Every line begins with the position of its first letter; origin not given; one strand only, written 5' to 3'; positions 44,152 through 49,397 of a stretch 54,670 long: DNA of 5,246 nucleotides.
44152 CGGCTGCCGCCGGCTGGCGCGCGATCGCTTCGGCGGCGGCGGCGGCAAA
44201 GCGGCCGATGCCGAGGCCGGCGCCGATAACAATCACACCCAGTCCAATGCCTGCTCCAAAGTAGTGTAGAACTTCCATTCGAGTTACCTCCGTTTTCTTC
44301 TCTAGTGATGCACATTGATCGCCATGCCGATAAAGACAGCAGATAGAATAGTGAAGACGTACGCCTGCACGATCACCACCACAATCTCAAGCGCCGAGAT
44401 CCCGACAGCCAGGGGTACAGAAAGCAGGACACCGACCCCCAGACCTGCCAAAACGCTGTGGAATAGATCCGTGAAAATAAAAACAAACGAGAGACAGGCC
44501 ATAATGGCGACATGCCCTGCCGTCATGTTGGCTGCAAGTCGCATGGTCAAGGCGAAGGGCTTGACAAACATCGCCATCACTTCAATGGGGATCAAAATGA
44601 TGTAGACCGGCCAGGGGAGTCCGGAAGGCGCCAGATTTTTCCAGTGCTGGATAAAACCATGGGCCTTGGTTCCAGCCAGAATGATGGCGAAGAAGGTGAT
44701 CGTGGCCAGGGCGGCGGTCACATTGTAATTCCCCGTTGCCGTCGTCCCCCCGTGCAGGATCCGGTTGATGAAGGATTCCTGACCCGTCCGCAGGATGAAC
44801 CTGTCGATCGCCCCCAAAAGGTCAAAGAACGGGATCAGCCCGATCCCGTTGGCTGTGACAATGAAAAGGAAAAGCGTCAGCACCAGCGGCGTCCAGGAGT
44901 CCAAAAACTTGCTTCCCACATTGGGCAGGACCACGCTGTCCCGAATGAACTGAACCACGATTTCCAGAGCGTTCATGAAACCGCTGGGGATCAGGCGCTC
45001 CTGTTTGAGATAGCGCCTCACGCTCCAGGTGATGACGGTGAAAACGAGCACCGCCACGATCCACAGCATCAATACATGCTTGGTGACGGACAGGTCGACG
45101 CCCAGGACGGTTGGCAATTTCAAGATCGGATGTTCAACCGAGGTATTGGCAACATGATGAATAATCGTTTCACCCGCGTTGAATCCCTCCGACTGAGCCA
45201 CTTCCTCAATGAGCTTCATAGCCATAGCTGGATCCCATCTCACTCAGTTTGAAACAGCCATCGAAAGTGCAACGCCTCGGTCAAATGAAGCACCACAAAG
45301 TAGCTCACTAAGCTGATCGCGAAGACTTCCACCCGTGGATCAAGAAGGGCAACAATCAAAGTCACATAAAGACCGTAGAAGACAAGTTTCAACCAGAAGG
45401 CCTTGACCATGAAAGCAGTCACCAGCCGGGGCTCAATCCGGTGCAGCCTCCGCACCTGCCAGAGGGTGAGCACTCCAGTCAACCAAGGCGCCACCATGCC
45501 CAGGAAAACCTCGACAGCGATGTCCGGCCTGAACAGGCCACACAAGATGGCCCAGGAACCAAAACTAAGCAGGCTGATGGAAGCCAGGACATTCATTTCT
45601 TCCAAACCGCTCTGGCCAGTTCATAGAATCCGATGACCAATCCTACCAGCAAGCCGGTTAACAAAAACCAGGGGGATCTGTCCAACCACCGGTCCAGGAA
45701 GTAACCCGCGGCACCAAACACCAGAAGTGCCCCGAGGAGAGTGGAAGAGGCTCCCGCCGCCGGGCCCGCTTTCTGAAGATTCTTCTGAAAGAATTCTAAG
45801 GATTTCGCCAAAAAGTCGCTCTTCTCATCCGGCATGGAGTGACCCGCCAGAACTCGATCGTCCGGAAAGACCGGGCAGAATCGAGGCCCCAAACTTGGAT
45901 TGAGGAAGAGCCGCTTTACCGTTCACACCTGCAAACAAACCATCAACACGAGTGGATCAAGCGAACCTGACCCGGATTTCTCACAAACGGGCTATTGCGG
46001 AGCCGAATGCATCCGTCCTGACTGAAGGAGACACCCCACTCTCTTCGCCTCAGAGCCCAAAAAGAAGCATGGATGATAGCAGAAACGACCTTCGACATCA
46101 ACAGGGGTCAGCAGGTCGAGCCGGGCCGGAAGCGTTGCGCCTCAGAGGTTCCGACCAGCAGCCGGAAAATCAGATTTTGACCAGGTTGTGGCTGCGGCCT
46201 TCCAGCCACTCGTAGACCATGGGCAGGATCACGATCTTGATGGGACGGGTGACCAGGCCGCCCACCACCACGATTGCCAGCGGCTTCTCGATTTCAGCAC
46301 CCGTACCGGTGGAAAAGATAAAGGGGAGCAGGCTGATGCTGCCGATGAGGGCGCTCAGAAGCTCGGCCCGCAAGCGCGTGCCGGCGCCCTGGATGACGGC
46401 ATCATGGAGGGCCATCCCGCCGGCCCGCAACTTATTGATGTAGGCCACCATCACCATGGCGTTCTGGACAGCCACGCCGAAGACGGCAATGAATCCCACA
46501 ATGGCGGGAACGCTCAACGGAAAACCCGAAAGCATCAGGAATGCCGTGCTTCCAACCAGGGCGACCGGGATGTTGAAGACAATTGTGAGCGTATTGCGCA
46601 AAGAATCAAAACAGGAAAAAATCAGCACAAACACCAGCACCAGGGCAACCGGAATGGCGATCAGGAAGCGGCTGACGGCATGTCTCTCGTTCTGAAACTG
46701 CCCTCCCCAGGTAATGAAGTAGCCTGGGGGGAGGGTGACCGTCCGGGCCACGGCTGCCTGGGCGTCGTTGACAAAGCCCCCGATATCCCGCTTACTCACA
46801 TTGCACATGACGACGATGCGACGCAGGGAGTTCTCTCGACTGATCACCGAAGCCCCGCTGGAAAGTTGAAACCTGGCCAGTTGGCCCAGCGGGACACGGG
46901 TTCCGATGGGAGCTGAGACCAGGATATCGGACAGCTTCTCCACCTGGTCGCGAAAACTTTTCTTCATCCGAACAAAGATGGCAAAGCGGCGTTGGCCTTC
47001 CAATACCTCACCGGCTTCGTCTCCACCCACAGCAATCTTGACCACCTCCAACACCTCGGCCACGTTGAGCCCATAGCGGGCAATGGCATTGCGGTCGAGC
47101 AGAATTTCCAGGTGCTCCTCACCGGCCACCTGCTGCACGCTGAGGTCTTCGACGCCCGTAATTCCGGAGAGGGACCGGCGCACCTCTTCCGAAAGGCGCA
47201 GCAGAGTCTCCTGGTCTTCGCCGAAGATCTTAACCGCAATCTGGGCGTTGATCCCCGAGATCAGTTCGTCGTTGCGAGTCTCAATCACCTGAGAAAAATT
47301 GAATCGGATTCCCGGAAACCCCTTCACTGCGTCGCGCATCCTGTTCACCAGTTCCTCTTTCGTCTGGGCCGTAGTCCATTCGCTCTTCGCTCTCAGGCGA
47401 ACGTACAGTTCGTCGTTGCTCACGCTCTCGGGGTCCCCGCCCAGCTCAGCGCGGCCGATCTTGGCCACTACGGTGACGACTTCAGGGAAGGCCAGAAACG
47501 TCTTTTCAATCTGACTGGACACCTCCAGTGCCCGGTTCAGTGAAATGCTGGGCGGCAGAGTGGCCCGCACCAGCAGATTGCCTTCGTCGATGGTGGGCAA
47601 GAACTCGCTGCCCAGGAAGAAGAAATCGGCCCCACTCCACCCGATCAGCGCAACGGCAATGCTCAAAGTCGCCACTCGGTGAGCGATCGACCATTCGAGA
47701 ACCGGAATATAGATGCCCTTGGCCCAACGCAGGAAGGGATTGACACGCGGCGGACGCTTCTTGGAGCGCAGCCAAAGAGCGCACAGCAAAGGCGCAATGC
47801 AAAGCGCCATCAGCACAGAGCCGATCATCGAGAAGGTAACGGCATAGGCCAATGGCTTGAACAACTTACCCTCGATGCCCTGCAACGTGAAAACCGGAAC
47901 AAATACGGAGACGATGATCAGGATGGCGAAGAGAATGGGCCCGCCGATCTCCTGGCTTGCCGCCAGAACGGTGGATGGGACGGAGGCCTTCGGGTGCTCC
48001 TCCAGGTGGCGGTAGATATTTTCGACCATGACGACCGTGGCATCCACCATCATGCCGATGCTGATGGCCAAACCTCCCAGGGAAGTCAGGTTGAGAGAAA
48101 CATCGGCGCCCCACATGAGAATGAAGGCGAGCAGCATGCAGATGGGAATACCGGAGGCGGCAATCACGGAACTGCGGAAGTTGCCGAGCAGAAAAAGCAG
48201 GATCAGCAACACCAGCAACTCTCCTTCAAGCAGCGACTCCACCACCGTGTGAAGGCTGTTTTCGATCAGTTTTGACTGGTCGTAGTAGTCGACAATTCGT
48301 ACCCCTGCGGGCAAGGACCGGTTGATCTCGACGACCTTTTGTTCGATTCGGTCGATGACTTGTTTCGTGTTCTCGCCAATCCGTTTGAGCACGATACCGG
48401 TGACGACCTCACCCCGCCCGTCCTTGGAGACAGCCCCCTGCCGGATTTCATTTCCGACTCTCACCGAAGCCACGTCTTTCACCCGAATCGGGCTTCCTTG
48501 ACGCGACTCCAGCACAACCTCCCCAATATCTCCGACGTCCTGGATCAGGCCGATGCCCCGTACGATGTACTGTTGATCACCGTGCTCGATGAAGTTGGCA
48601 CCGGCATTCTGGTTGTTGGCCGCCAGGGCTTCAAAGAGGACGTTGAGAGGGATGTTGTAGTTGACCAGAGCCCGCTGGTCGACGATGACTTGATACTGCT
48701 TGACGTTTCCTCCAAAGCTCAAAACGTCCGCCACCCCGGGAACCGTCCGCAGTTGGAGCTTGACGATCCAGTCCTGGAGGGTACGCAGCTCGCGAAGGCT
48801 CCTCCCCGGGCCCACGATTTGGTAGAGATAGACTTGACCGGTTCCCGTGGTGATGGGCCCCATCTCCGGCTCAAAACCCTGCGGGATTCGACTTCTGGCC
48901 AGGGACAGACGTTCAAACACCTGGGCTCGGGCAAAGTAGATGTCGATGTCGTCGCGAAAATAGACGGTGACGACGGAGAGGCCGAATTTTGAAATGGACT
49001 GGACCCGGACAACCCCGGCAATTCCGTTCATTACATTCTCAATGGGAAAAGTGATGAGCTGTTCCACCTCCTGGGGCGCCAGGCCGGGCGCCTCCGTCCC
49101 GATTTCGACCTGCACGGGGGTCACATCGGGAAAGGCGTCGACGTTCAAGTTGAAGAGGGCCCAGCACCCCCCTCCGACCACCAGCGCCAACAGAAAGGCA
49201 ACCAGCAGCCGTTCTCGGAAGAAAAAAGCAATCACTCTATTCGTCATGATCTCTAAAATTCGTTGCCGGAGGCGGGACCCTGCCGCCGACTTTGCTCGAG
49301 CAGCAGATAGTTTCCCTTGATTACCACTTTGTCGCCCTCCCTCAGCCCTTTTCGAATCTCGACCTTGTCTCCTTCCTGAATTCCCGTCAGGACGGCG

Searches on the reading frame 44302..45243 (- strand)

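Call 21: search_protein_families(library=pfam, proteins=[window:44302-45243:-])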
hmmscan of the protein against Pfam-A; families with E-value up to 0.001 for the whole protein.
window:44302-45243:- (313 aa): 1 family
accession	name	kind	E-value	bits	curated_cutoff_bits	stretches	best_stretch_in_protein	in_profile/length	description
PF00119.25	ATP-synt_A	-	3.1e-53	181.3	33.9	1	57-305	1-216/217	ATP synthase A chain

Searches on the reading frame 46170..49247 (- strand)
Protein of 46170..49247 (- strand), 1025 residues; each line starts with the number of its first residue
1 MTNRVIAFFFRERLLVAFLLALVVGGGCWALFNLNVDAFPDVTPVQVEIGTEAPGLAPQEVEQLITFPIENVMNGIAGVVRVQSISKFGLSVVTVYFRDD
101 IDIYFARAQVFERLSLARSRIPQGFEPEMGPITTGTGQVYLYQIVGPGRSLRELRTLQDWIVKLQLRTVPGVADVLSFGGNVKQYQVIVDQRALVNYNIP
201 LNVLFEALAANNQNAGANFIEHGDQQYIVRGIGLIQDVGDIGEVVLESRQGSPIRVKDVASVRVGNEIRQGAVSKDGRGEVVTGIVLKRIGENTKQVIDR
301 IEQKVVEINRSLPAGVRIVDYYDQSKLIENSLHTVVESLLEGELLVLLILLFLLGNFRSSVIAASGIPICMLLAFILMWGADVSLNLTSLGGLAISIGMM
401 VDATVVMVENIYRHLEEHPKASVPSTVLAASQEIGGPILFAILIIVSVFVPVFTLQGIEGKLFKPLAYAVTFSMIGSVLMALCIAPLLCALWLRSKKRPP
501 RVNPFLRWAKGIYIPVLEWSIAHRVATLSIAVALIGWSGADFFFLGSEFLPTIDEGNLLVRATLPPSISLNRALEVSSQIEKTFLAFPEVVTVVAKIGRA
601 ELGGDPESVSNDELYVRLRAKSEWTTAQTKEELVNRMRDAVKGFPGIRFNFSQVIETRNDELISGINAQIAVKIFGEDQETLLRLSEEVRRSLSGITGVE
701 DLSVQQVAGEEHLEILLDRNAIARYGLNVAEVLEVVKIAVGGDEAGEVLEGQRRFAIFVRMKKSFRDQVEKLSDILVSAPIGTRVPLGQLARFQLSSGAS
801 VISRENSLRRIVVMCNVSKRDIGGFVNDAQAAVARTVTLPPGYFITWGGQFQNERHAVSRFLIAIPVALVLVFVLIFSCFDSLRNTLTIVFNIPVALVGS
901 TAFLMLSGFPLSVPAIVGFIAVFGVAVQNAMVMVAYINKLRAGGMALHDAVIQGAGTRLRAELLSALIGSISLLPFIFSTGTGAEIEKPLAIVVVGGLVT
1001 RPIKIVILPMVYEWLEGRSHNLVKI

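Call 21: search_protein_families(library=pfam, proteins=[window:46170-49247:-])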
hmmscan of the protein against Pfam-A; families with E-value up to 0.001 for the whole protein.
window:46170-49247:- (1025 aa): 1 family
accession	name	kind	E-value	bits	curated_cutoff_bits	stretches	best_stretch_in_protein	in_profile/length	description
PF00873.25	ACR_tran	-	7e-270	898.4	28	1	6-1013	2-1018/1021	AcrB/AcrD/AcrF family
